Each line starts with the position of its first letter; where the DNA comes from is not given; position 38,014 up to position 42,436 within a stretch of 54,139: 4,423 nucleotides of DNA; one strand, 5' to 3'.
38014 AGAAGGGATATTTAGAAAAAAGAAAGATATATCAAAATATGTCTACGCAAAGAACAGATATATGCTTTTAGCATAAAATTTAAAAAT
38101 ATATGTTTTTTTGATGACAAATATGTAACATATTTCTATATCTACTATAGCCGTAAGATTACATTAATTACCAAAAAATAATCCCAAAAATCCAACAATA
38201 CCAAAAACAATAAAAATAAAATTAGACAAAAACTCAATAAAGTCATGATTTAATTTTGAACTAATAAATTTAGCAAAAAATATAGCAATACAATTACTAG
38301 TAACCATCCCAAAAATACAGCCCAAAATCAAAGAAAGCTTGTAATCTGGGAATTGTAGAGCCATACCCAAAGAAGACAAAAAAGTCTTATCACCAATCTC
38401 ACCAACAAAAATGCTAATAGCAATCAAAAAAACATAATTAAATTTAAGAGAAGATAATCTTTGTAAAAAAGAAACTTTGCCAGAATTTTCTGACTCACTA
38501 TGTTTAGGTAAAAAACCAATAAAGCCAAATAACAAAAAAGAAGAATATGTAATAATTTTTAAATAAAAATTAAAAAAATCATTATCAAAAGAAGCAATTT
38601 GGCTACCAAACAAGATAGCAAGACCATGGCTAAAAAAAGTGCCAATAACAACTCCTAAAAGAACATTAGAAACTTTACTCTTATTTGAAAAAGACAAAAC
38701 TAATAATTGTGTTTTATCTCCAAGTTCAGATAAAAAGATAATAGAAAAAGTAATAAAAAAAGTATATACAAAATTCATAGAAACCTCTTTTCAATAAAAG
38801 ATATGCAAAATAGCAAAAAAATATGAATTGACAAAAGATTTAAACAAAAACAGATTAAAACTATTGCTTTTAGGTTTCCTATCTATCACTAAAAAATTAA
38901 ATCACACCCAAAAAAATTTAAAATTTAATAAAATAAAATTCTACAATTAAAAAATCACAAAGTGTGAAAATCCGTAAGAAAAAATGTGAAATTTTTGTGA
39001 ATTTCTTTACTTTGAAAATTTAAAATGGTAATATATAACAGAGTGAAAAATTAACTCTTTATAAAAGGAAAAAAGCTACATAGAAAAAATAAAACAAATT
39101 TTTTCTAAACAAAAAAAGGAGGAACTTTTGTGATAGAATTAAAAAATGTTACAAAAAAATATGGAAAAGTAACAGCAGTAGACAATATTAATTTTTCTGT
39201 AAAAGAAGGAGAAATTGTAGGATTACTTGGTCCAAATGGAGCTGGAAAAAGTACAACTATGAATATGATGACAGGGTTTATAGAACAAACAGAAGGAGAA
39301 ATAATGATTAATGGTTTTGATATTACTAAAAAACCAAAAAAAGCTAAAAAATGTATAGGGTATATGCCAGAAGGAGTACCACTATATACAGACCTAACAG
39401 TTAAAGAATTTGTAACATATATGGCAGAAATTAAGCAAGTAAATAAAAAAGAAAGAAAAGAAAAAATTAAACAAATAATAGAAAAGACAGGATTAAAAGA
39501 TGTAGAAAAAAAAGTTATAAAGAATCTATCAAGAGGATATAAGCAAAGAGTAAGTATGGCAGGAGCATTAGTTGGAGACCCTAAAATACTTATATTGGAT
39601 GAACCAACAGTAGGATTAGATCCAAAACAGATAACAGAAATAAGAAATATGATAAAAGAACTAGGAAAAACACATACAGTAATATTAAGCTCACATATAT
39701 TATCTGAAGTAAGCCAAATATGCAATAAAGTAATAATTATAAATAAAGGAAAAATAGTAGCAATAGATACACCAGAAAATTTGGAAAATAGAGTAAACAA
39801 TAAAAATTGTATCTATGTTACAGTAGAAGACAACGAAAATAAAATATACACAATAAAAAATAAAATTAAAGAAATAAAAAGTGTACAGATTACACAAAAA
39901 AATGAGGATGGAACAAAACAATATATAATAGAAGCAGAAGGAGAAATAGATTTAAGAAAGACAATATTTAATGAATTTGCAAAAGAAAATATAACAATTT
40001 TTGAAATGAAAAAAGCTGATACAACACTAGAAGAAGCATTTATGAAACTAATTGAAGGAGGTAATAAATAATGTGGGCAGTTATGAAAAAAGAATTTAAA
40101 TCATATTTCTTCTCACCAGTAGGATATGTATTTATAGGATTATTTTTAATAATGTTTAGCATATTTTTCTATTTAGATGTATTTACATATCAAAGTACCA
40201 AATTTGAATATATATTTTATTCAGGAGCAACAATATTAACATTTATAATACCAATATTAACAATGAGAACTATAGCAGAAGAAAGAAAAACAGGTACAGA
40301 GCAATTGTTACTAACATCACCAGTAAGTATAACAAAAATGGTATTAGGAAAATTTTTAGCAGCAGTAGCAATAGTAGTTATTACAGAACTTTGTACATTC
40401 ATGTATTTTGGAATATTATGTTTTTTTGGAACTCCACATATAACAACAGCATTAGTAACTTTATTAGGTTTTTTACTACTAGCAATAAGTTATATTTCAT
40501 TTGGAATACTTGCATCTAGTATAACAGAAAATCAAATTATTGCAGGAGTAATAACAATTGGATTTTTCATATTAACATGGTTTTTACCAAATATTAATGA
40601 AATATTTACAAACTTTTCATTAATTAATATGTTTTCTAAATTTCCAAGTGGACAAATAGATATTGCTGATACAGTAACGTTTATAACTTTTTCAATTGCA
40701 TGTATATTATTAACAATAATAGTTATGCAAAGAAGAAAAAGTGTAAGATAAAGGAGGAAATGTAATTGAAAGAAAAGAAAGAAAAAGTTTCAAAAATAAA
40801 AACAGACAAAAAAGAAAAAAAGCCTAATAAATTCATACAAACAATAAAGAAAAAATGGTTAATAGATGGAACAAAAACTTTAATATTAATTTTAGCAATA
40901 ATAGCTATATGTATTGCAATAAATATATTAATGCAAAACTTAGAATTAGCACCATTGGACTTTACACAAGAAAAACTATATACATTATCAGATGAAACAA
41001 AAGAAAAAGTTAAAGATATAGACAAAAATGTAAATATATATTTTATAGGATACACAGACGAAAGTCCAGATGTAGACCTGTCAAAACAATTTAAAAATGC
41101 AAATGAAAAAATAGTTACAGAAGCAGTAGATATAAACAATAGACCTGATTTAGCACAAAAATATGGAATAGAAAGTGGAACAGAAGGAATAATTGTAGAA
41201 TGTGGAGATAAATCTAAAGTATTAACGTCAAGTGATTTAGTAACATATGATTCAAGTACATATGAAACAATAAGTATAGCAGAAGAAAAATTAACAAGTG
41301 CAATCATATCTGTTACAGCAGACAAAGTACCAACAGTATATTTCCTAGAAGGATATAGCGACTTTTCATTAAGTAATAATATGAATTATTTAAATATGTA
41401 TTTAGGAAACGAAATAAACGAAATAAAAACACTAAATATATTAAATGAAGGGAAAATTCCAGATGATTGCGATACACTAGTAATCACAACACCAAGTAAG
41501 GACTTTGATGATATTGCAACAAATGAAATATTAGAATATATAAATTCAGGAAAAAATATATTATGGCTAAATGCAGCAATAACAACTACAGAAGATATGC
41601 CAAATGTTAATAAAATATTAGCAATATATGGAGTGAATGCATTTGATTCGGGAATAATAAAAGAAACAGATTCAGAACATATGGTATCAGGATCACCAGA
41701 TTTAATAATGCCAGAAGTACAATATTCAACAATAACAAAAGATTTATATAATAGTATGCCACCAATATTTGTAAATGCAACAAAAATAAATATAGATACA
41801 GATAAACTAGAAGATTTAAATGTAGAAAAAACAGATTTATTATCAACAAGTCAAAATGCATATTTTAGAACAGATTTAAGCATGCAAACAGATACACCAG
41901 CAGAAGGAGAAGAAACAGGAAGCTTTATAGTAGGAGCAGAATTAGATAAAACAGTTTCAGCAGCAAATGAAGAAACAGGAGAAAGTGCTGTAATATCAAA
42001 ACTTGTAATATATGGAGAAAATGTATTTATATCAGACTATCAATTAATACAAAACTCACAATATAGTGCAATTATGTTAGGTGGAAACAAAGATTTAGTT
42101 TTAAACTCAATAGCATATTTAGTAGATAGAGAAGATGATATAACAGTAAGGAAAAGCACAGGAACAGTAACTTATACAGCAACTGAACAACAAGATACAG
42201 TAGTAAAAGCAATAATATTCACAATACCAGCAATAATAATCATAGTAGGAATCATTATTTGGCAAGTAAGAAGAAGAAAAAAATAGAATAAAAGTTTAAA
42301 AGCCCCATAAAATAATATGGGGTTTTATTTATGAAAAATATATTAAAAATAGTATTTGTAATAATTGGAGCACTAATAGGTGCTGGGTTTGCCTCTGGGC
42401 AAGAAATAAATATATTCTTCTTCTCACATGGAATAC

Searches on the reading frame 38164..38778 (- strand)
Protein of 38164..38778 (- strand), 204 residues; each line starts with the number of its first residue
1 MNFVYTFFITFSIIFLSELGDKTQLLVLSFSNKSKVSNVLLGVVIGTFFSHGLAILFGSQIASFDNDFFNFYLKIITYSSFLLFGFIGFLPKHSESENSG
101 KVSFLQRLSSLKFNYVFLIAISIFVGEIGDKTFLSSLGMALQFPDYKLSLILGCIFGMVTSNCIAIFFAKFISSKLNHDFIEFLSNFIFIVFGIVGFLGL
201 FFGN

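Call 29: search_protein_families(library=pfam, proteins=[window:38164-38778:-], max_evalue=0.001)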
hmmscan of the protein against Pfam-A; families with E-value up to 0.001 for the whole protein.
window:38164-38778:- (204 aa): 1 family
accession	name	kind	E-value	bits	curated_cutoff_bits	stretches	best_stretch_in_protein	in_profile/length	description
PF01169.24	GDT1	-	3.1e-30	104.8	27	2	9-85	2-75/75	Divalent cation/proton antiporter GDT1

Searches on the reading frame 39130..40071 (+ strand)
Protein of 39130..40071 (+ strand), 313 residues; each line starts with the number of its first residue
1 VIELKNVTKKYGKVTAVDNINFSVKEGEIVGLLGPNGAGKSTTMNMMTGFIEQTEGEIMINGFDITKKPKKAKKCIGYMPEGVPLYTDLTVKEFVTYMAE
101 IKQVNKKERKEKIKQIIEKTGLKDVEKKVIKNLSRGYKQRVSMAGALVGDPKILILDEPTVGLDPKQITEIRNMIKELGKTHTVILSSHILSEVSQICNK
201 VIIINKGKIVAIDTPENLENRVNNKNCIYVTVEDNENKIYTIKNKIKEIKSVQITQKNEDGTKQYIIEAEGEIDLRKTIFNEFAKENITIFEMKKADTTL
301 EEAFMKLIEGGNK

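Call 29: search_protein_families(library=pfam, proteins=[window:39130-40071:+], max_evalue=0.001)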
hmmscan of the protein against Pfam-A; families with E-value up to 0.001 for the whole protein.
window:39130-40071:+ (313 aa): 3 families
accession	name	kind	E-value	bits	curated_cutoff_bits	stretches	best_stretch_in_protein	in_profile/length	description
PF00005.33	ABC_tran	-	5e-36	124.8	25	1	18-160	2-136/137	ABC transporter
PF13304.12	AAA_21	-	4.6e-11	43.8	27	1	131-192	236-301/304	AAA domain, putative AbiEii toxin, Type IV TA system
PF02463.25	SMC_N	-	0.00073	19.5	40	1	28-202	25-209/220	RecF/RecN/SMC N terminal domain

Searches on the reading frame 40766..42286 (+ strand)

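Call 29: search_protein_families(library=pfam, proteins=[window:40766-42286:+], max_evalue=0.001)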
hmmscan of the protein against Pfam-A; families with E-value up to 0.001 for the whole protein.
window:40766-42286:+ (506 aa): 2 families
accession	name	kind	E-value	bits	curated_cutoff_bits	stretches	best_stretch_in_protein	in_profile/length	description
PF09822.16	ABC_transp_aux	-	1.1e-17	64.7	34.7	1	189-448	2-288/288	ABC-type uncharacterized transport system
PF23357.1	DUF7088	-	2.9e-06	27.8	27.8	1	68-137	1-82/105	Domain of unknown function (DUF7088)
